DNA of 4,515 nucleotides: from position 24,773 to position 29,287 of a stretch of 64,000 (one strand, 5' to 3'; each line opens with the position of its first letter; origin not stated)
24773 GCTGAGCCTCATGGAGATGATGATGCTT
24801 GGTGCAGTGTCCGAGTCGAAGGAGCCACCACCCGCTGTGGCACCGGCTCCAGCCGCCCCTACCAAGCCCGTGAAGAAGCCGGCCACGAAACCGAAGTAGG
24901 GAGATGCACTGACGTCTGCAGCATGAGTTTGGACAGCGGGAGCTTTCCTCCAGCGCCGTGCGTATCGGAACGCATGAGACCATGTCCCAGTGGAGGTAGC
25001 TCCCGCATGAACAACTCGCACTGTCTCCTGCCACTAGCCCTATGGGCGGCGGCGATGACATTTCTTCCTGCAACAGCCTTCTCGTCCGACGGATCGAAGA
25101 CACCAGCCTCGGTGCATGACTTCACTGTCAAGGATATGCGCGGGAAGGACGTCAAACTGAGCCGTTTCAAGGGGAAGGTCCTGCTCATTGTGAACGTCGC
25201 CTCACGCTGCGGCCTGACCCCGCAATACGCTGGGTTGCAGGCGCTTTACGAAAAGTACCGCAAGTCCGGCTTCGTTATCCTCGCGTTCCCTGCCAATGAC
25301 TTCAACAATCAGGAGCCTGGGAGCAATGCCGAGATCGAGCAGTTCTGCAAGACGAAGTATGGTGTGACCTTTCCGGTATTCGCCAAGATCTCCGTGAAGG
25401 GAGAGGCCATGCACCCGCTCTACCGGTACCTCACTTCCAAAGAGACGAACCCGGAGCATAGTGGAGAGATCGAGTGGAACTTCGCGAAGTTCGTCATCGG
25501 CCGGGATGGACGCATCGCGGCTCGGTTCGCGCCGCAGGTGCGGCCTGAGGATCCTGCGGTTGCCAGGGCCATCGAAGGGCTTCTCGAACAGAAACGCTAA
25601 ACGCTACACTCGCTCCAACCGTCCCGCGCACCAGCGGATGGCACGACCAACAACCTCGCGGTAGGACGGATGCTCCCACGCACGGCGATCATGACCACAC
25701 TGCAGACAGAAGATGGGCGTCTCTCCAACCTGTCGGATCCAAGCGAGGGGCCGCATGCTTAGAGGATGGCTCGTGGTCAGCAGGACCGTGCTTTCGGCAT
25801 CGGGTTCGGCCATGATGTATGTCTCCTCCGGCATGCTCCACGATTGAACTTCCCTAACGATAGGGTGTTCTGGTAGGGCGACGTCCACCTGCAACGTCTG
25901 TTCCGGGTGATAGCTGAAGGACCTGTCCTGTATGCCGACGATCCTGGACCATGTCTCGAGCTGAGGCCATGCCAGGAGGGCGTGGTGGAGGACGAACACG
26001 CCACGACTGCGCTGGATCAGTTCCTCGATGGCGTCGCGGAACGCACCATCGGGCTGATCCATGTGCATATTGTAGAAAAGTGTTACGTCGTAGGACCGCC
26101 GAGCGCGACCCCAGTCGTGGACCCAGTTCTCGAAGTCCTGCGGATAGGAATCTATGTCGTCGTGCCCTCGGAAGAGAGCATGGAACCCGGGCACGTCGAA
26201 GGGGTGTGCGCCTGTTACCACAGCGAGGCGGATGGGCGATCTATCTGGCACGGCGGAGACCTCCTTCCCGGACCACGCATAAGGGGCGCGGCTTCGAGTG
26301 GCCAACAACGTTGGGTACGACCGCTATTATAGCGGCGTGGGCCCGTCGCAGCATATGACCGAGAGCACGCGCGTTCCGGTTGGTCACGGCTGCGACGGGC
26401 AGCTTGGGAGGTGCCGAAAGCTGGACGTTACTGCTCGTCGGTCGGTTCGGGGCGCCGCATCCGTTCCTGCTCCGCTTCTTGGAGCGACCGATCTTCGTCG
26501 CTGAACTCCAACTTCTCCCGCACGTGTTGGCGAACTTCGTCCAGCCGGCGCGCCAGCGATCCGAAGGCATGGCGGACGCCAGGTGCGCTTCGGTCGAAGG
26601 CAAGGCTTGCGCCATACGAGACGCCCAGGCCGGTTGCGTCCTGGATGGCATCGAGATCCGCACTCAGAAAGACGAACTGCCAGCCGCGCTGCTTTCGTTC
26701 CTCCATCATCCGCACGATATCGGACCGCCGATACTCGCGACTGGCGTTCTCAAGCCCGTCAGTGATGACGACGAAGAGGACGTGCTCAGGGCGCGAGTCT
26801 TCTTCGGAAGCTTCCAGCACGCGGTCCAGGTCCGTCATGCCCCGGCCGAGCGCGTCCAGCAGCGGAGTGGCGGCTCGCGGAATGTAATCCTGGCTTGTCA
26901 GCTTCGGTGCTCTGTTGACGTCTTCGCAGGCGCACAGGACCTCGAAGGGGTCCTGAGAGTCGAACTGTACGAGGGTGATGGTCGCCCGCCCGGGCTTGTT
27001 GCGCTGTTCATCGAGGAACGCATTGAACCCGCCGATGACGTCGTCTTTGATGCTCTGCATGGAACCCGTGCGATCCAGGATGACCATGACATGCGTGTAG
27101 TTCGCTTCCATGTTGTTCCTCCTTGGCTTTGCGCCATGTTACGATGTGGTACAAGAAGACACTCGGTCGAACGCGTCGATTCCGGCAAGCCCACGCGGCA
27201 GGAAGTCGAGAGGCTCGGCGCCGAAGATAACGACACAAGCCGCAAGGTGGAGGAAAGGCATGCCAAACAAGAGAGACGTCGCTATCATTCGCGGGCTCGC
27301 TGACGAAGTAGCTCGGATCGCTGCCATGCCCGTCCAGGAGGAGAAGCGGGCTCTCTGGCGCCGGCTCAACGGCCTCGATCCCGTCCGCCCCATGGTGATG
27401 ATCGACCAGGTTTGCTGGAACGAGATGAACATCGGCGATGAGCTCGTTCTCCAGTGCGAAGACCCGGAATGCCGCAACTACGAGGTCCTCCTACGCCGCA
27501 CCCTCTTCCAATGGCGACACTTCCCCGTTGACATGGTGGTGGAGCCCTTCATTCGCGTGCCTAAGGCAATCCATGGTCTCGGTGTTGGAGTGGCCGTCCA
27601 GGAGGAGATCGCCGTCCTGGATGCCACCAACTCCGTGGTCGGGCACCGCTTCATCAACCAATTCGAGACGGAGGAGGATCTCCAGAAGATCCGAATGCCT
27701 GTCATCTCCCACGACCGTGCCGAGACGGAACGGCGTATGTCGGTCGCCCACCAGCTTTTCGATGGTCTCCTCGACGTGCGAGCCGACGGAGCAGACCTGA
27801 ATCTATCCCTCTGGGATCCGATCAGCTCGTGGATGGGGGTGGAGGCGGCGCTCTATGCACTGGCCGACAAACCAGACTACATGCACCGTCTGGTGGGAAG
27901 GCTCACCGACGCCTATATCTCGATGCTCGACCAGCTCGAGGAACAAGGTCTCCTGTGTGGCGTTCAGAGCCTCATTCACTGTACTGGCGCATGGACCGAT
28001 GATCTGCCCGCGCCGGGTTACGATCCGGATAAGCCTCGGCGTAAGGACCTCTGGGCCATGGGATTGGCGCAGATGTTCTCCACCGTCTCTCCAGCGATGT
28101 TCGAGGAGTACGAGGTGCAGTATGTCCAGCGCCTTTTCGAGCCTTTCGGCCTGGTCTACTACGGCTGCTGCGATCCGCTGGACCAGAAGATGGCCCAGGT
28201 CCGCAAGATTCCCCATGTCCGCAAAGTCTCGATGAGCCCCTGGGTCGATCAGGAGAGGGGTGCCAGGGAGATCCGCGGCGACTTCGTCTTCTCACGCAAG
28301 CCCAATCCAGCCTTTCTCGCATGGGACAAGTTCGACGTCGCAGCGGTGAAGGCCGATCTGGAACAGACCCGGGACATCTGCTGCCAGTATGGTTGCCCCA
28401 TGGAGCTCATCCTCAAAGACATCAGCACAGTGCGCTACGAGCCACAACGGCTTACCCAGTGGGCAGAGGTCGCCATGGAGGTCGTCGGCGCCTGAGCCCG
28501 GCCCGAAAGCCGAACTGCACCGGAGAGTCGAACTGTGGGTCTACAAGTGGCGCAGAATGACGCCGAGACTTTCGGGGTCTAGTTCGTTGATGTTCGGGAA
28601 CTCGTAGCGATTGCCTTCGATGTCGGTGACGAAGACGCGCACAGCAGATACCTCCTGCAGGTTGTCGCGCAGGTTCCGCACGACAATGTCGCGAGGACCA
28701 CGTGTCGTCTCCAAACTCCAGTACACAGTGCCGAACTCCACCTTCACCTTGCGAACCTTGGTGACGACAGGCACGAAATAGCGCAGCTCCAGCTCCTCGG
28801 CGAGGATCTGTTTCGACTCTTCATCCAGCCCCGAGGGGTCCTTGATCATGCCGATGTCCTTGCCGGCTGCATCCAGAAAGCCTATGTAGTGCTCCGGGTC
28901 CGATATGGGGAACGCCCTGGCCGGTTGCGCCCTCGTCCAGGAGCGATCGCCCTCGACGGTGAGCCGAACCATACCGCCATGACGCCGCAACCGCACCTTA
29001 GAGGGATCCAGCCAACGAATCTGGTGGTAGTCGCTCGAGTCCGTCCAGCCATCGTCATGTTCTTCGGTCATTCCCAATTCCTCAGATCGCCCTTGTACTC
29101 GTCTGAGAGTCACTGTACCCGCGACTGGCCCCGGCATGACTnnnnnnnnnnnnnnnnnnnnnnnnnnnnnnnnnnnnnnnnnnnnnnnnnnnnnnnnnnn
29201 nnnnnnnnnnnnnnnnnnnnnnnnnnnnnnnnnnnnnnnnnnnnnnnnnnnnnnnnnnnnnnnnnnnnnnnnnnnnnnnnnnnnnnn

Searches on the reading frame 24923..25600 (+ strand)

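Call 48: search_protein_families(library=pfam, proteins=[window:24923-25600:+], max_evalue=0.00001)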
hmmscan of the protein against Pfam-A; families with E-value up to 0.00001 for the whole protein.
window:24923-25600:+ (225 aa): 3 families
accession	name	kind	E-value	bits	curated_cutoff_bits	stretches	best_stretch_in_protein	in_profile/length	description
PF00255.25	GSHPx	-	8.8e-41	138.3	27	1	64-170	1-107/108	Glutathione peroxidase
PF00578.27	AhpC-TSA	-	3.9e-07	30.5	26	1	64-182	5-105/124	AhpC/TSA family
PF08534.16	Redoxin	-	5.3e-07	30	26.6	1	64-209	6-139/148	Redoxin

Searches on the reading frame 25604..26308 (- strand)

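Call 48: search_protein_families(library=pfam, proteins=[window:25604-26308:-], max_evalue=0.00001)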
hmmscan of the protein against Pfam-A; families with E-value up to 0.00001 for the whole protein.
window:25604-26308:- (234 aa): 1 family
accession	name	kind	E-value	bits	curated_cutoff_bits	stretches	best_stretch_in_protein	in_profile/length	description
PF06283.17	ThuA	-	1.2e-23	84.9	33.4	1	72-227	50-209/209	Trehalose utilisation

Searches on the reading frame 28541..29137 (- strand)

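Call 48: search_protein_families(library=pfam, proteins=[window:28541-29137:-], max_evalue=0.00001)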
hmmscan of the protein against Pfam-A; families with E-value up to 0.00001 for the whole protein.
window:28541-29137:- (198 aa): 1 family
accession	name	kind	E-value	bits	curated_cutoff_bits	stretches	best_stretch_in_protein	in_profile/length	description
PF08909.16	DUF1854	-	5.5e-39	133.4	26.8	1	68-194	2-127/130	Domain of unknown function (DUF1854)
